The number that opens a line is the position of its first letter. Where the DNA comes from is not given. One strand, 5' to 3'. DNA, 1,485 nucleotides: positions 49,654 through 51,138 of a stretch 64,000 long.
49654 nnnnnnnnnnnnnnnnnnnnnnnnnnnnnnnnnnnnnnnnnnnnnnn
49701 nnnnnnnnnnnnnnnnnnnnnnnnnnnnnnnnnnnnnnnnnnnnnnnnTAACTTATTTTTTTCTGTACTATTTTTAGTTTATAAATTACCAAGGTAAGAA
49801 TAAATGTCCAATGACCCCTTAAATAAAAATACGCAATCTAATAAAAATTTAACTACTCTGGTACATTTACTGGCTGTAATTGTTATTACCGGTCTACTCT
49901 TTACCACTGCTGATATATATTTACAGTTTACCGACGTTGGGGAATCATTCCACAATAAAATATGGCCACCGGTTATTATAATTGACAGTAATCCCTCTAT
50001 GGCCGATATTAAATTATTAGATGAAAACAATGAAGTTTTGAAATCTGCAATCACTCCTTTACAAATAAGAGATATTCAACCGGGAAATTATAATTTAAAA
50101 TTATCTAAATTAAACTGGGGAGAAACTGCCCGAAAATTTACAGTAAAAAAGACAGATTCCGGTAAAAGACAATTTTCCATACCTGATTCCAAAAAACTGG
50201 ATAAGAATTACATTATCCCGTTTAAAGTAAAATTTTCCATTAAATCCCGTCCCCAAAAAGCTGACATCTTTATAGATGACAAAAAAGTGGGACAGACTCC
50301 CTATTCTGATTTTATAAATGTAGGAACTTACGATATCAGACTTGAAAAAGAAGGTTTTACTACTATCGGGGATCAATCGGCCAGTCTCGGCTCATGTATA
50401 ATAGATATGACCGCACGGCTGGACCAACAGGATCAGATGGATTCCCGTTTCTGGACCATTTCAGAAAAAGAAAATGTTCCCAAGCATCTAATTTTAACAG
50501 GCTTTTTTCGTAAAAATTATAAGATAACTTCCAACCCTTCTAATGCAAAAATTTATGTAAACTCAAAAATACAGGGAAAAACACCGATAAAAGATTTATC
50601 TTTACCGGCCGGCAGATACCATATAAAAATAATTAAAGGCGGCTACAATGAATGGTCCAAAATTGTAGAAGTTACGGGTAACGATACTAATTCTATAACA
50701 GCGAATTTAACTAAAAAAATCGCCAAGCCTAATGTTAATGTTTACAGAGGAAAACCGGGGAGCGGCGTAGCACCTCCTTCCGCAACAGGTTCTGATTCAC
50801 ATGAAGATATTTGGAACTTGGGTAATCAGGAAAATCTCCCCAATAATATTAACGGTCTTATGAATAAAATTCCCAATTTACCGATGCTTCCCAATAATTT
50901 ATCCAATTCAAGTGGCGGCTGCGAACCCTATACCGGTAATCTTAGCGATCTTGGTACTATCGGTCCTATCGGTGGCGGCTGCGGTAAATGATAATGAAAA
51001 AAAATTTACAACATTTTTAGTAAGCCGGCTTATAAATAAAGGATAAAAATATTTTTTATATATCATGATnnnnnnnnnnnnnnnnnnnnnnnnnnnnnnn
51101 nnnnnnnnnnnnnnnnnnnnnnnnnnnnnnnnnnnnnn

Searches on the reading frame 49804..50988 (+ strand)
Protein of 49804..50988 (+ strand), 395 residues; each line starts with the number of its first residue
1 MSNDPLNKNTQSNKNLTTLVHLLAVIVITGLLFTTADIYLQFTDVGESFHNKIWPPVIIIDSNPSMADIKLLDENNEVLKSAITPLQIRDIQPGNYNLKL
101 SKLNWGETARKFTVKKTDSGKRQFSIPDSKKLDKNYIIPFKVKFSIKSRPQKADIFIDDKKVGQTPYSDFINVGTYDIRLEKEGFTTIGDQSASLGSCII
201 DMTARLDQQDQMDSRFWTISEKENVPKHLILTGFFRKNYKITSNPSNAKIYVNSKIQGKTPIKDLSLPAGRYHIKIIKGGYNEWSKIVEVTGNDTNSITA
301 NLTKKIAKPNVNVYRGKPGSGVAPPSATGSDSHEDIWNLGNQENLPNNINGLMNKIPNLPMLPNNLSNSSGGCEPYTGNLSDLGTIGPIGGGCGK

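Call 9: search_protein_families(library=pfam, proteins=[window:49804-50988:+], max_evalue=0.001)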
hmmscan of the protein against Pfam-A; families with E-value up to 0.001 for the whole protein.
window:49804-50988:+ (395 aa): 3 families
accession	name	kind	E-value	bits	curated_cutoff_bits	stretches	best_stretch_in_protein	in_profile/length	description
PF08308.17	PEGA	-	1.3e-34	118.4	20.8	2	238-305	3-70/71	PEGA domain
PF22820.2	TcaA_3rd_4th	-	1.1e-07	32.1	27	0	237-265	3-30/73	TcaA protein 3rd/4th domain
PF13620.12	CarboxypepD_reg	-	8.4e-05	23.3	32.3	0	266-303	44-82/82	Carboxypeptidase regulatory-like domain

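Call 72: search_protein_families(library=ncbifam, proteins=[window:49804-50988:+], max_evalue=0.00001)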
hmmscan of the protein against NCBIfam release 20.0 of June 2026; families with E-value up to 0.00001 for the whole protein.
window:49804-50988:+ (395 aa): 1 family
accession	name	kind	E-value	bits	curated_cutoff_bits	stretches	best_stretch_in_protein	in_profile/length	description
NF047815.1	LIC10124_lipo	equivalog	2e-06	26.7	650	0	230-298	191-259/516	LIC10124 family lipoprotein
